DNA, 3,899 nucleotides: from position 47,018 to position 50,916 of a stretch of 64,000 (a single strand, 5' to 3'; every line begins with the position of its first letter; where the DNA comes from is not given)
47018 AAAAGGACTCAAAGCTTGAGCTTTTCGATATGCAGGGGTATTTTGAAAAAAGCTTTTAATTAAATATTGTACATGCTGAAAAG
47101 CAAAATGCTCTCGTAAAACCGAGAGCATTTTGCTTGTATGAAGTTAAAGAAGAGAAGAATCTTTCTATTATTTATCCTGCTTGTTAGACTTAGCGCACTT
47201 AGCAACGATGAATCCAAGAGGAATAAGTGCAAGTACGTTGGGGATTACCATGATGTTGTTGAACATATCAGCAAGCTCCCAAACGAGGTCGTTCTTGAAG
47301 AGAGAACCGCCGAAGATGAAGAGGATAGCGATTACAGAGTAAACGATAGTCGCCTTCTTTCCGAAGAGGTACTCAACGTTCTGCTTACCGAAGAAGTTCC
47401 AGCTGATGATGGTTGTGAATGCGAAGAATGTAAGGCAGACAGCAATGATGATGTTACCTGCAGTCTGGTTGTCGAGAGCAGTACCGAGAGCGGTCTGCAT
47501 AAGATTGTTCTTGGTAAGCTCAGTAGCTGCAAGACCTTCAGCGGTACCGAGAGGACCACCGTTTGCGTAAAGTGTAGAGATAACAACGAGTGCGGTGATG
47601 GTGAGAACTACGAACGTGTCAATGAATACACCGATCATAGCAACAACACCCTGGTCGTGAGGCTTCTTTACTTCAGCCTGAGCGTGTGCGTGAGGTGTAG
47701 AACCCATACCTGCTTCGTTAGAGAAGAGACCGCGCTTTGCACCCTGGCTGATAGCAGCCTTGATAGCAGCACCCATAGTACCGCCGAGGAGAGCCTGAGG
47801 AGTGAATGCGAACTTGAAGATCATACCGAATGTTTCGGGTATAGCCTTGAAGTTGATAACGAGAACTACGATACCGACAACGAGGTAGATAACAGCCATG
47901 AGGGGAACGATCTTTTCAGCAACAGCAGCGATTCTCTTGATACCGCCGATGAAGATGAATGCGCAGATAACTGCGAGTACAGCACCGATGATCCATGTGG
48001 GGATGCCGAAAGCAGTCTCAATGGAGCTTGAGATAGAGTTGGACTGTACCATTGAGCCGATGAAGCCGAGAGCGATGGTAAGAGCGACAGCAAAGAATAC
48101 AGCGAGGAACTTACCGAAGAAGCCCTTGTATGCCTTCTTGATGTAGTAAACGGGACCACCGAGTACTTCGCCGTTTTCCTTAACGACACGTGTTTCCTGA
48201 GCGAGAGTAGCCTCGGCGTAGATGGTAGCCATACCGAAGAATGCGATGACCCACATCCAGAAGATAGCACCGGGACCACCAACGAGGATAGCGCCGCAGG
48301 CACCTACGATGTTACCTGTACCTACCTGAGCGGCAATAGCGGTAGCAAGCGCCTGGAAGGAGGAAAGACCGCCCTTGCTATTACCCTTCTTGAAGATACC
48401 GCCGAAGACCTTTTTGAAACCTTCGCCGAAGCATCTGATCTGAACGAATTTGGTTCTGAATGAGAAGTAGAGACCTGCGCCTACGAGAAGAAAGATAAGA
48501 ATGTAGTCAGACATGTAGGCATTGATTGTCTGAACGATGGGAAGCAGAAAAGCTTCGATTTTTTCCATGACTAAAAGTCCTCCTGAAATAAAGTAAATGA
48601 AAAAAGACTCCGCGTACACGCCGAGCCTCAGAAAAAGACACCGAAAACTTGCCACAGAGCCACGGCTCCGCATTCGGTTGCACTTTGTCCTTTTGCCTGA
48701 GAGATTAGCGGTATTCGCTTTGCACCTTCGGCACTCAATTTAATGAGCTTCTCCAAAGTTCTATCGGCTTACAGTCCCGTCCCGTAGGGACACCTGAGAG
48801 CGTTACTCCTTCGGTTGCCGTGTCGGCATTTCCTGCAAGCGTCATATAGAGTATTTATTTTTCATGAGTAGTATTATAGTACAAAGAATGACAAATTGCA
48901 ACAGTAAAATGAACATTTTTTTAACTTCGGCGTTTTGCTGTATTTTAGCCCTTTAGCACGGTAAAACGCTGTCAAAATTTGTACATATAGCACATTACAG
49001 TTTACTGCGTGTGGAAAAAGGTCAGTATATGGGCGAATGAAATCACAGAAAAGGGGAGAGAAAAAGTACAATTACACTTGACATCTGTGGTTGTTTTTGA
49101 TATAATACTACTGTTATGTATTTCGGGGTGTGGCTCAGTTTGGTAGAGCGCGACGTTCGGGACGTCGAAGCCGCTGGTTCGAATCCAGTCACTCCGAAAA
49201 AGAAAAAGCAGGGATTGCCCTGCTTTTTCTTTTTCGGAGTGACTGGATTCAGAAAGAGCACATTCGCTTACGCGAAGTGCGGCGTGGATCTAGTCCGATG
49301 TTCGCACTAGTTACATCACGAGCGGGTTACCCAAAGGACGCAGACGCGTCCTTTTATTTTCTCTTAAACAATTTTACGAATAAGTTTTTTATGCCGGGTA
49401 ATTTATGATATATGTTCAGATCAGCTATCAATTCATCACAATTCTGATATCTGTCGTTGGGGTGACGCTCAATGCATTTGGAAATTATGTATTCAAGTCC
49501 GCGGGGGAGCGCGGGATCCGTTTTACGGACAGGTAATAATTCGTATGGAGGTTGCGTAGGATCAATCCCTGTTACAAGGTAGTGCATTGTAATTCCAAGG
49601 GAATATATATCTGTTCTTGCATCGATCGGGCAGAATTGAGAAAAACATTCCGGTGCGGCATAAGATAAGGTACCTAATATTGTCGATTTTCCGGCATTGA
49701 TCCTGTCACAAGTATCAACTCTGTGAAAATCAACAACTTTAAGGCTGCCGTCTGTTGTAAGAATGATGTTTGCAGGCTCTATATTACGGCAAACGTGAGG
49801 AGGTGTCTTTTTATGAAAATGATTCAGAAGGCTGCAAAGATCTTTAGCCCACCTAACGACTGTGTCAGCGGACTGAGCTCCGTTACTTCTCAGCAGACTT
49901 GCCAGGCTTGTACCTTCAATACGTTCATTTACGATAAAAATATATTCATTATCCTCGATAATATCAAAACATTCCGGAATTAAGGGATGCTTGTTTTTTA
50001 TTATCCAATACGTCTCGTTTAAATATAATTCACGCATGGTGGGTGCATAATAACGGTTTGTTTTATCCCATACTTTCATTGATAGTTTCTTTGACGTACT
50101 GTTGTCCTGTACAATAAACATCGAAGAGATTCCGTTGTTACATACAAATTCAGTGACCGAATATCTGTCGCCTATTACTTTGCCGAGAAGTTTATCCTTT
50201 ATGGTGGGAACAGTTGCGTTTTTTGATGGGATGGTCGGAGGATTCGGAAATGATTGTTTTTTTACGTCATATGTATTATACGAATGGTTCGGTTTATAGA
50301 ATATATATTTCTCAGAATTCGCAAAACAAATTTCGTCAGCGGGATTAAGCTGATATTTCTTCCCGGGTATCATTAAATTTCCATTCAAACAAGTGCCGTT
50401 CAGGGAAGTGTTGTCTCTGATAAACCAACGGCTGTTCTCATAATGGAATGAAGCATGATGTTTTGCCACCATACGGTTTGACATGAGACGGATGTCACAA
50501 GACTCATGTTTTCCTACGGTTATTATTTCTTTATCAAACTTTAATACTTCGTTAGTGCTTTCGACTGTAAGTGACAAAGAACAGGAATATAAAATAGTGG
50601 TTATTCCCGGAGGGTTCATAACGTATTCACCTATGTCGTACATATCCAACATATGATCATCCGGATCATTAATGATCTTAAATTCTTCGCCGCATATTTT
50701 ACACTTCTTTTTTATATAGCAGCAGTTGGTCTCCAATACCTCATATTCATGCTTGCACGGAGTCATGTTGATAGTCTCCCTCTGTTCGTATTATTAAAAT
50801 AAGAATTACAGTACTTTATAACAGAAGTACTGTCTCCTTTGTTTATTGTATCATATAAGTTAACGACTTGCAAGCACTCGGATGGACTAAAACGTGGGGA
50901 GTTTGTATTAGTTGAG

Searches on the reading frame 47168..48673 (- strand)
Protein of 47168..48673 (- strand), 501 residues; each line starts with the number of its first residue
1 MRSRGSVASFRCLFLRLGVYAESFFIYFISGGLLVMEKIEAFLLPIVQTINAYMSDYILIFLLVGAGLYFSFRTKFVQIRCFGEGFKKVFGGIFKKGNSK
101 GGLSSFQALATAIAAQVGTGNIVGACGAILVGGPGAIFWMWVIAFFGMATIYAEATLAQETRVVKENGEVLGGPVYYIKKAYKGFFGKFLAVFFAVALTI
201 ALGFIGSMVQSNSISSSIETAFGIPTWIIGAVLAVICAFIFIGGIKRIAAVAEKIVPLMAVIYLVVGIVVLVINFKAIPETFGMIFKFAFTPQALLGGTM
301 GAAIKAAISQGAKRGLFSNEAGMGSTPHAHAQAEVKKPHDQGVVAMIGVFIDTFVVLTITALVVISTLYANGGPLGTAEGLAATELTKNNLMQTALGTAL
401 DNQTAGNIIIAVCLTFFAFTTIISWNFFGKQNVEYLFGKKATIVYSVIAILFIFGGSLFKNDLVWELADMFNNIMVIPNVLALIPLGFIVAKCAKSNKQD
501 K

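Call 33: search_protein_families(library=pfam, proteins=[window:47168-48673:-], max_evalue=0.001)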
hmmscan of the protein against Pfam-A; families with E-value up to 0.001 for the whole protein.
window:47168-48673:- (501 aa): 1 family
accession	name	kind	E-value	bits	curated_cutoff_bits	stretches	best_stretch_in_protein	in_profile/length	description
PF01235.23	Na_Ala_symp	-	2.5e-129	432.4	24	1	96-497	6-379/392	Sodium:alanine symporter family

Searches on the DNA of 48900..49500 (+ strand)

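Call 99: search_dna_similar(query=window:49243-49330:+, collection=phages, mode=distant, max_evalue=0.1)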
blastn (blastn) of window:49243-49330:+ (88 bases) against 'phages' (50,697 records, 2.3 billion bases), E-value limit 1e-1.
No match.

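Call 103: search_rna_families(source=window, start=48900, end=49500, threshold=evalue, max_evalue=5)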
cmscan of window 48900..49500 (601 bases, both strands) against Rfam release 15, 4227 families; matches with E-value up to 5: 13.
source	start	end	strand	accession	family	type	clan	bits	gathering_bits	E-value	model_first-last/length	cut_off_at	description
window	49124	49197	+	RF00005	tRNA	Gene; tRNA;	CL00001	63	29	2.4e-13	1-71/71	no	tRNA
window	49179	49252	-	RF00639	mir-515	Gene; miRNA;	CL00096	40.4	68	8.7e-07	1-87/87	no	mir-515 microRNA precursor family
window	49180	49251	+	RF03237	MIR6425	Gene; miRNA;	-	35.2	142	7.5e-06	1-125/125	no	MIR6425 microRNA precursor family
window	49197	49271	-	RF02432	SpF25_sRNA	Gene; sRNA;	-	27.1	48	0.03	1-102/102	no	Streptococcus sRNA SpF25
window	49190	49242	-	RF04107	mir-5391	Gene; miRNA;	-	25.1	99.3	0.0059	1-68/68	no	mir-5391 microRNA precursor family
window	49189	49244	+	RF02616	SSRC8_2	Gene; sRNA;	-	24.2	72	9.4e-05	1-281/281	no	Streptococcus sRNA 8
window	49190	49241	+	RF03828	MIR831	Gene; miRNA;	-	24.2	100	0.011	1-181/181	no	MIR831 microRNA precursor family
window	49151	49228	+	RF02875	AS-pc01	Gene; antisense;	-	20.6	79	0.37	1-99/99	no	Antisense to pHK01_035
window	49414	49449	-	RF01139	sR2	Gene; snRNA; snoRNA; CD-box;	-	20.2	42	0.035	21-57/57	no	Small nucleolar RNA sR2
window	49061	49232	+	RF02343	ar9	Gene; sRNA;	-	18.7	45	1.6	1-149/149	no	Alphaproteobacterial sRNA ar9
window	49189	49242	-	RF00773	mir-298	Gene; miRNA;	-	16.1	80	2.6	1-85/85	no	mir-298 microRNA precursor family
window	49196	49230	-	RF00489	ctRNA_p42d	Gene; antisense;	-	15.6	50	2.5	1-46/46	no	ctRNA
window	49415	49458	-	RF01304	sR5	Gene; snRNA; snoRNA; CD-box;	-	12.4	40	3.1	10-53/53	no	Small nucleolar RNA sR5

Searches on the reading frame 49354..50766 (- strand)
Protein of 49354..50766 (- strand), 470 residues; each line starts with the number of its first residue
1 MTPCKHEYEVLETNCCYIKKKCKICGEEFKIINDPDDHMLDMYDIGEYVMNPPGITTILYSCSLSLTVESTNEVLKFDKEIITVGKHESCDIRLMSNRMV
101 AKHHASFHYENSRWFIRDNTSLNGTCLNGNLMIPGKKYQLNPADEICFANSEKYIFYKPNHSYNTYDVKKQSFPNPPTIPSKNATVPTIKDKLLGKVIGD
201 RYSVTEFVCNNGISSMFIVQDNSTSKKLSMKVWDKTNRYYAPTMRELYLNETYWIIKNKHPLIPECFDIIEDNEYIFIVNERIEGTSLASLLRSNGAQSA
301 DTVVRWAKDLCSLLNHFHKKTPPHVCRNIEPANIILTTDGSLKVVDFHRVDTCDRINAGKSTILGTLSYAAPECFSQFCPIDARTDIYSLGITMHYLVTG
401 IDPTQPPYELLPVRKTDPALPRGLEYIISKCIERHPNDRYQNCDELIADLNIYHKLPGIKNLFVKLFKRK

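Call 33: search_protein_families(library=pfam, proteins=[window:49354-50766:-], max_evalue=0.001)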
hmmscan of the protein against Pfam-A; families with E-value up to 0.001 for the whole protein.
window:49354-50766:- (470 aa): 4 families
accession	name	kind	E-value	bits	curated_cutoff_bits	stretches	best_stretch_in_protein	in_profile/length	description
PF00069.31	Pkinase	-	2e-25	90.1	31.7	1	214-405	13-198/263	Protein kinase domain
PF00498.31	FHA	-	6.4e-16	59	20.7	1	82-148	1-66/67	FHA domain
PF07714.23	PK_Tyr_Ser-Thr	-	6e-15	55.7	23.1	1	225-439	28-248/258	Protein tyrosine and serine/threonine kinase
PF16697.10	Yop-YscD_cpl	-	4.4e-07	30.5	33.2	1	76-144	13-79/94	Inner membrane component of T3SS, cytoplasmic domain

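Call 38: find_encoding_contigs(protein=window:49354-50766:-, flank=3000, max_places=10)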
Protein window:49354-50766:- (470 aa): no gene with exactly this product is on record in the collection.

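Call 39: find_homologous_proteins(query=window:49354-50766:-, max_evalue=1e-20)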
Query window:49354-50766:- (470 aa): 109 proteins with E <= 1e-20 among 2252 candidates.
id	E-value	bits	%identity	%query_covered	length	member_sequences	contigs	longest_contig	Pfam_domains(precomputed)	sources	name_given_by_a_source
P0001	0.0e+0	1108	100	100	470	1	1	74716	PF07714.24,PF00069.32,PF00498.32,PF16697.11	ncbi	-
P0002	6.7e-123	429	50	61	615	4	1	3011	PF07714.24,PF00069.32,PF00498.32,PF16697.11,PF07179.18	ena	-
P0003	4.8e-119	416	51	60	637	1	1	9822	PF07714.24,PF00069.32,PF00498.32,PF16697.11,PF07179.18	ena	-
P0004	8.0e-119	415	51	60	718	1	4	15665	PF07714.24,PF00069.32,PF00498.32,PF16697.11,PF07179.18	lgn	-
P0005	1.1e-117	412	50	60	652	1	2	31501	PF07714.24,PF00069.32,PF00498.32,PF16697.11,PF07179.18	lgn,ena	-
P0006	3.2e-113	397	47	60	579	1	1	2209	PF07714.24,PF00069.32,PF00498.32,PF16697.11,PF07179.18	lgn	-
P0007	5.3e-112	393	51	60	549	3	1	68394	PF07714.24,PF00069.32,PF00498.32,PF16697.11,PF07179.18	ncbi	-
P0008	2.7e-107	377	47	60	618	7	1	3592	PF07714.24,PF00069.32,PF00498.32,PF16697.11,PF07179.18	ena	-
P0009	3.2e-97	344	49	59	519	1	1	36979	PF07714.24,PF00069.32,PF00498.32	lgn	-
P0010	3.0e-96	341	39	90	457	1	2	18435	PF07714.24,PF00069.32,PF00498.32,PF03109.23,PF16697.11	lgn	-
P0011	1.2e-91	326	41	91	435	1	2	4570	PF07714.24,PF00069.32,PF00498.32,PF16697.11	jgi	-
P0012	3.2e-90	321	38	96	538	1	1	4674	PF07714.24,PF00069.32,PF00498.32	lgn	-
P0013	9.3e-87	310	50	60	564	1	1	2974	PF07714.24,PF00069.32,PF13472.13,PF00657.29,PF16255.12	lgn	-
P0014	8.0e-83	297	36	96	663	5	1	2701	PF07714.24,PF00069.32,PF00498.32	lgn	-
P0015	7.5e-70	254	45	60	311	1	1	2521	PF07714.24,PF00069.32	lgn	-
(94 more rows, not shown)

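Call 40: find_encoding_contigs(protein=P0001, flank=1000, max_places=3)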
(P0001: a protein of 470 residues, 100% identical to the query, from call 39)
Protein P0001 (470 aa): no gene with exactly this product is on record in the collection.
